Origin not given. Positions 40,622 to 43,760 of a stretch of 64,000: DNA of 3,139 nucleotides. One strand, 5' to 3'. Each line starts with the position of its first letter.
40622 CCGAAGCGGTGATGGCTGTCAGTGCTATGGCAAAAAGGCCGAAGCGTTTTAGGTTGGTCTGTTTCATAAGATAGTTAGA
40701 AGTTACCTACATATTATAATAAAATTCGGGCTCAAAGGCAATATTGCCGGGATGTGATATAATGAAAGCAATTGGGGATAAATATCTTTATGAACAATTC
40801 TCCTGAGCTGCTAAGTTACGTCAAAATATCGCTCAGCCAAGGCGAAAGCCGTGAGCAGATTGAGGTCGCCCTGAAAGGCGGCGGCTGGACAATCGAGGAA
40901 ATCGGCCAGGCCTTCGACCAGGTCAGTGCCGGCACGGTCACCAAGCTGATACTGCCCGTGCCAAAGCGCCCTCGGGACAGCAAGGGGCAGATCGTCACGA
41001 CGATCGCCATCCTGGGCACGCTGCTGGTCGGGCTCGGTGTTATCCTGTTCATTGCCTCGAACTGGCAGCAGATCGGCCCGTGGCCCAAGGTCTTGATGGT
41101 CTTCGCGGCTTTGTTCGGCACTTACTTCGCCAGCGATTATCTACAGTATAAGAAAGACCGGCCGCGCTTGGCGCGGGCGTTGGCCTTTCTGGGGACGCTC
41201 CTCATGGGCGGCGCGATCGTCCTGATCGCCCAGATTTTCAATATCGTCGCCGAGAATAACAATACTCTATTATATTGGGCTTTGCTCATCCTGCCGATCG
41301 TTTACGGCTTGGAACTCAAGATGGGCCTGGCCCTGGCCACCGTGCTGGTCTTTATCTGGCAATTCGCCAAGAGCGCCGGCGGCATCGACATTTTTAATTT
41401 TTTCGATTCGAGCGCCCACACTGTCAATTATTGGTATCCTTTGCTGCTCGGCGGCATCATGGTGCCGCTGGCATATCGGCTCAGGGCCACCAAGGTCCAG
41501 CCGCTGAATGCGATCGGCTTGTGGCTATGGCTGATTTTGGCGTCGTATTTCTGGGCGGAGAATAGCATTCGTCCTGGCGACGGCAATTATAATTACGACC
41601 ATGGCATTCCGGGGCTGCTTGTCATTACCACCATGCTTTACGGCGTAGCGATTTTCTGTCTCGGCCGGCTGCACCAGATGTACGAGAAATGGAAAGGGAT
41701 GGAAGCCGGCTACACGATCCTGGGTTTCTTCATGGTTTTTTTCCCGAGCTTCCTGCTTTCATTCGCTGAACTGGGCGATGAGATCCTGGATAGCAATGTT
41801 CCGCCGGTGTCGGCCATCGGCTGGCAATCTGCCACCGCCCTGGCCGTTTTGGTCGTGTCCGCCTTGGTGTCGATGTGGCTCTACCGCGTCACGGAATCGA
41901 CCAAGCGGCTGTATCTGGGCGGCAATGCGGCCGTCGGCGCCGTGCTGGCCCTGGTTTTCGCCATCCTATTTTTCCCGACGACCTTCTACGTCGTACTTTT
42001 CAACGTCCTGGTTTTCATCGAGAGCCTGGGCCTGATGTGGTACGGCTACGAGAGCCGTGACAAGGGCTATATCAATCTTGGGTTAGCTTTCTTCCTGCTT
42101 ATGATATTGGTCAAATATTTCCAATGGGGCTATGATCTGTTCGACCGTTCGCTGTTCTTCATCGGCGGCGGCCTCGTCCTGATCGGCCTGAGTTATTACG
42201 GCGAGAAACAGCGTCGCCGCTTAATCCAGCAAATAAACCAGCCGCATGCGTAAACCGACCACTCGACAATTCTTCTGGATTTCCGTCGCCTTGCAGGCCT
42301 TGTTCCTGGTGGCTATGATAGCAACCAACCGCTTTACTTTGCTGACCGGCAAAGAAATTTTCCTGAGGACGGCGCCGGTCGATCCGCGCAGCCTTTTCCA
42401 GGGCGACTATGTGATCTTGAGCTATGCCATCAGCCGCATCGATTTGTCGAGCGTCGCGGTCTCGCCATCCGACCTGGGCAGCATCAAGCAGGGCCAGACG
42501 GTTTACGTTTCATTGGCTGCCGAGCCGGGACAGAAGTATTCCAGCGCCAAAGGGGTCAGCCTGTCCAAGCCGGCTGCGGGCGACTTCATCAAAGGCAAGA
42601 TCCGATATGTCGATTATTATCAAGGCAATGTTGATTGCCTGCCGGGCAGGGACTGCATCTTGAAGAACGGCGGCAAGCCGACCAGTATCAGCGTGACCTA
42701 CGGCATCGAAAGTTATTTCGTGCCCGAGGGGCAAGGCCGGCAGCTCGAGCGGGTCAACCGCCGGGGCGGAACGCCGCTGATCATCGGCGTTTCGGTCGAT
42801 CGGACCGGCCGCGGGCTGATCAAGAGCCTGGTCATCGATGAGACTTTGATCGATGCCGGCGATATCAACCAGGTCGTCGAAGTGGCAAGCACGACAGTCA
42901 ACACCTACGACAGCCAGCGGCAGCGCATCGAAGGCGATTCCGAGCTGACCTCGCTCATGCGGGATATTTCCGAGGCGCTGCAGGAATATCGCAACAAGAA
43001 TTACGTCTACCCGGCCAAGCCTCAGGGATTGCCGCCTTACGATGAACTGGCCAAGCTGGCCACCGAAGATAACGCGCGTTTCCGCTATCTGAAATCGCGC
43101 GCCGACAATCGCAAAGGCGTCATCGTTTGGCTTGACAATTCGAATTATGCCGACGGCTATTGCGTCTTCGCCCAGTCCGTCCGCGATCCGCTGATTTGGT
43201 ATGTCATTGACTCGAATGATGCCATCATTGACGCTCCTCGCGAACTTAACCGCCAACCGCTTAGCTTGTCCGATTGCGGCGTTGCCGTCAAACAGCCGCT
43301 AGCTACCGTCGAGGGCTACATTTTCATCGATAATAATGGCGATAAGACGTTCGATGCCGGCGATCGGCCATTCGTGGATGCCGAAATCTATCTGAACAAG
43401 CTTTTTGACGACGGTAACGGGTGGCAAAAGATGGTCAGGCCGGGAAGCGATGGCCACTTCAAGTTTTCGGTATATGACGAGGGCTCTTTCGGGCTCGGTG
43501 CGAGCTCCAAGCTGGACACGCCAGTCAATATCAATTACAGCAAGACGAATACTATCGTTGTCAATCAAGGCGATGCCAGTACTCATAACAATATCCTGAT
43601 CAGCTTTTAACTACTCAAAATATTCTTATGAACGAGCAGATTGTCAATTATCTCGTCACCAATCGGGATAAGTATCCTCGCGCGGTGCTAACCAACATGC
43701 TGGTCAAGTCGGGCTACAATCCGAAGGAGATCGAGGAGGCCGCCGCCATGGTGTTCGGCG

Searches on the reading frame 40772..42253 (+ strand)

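Call 45: search_protein_families(library=pfam, proteins=[window:40772-42253:+], max_evalue=0.001)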
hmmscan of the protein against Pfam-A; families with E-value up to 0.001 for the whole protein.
window:40772-42253:+ (493 aa): 1 family
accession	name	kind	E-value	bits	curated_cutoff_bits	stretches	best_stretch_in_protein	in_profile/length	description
PF09925.14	DUF2157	-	1.8e-29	102.7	32.4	1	68-183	28-143/146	Predicted membrane protein (DUF2157)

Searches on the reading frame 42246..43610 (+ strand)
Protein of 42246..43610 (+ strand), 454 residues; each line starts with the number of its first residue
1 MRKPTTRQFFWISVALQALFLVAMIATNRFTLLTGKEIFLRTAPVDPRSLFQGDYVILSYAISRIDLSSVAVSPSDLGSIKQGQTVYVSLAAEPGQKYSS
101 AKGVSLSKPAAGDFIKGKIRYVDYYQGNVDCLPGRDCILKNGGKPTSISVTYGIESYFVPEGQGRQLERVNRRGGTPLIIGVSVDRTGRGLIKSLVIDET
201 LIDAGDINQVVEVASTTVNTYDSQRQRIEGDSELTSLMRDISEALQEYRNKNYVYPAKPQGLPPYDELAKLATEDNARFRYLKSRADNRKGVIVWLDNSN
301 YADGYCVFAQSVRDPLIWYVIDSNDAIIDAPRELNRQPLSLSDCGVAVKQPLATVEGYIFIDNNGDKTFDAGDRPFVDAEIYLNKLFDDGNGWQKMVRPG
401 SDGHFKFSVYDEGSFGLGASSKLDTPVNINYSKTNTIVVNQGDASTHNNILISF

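Call 45: search_protein_families(library=pfam, proteins=[window:42246-43610:+], max_evalue=0.001)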
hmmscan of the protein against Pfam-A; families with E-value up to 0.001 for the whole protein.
window:42246-43610:+ (454 aa): 1 family
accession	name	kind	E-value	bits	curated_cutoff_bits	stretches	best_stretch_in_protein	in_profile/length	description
PF14345.11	GDYXXLXY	-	1e-34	119.9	27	1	17-195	1-153/153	GDYXXLXY protein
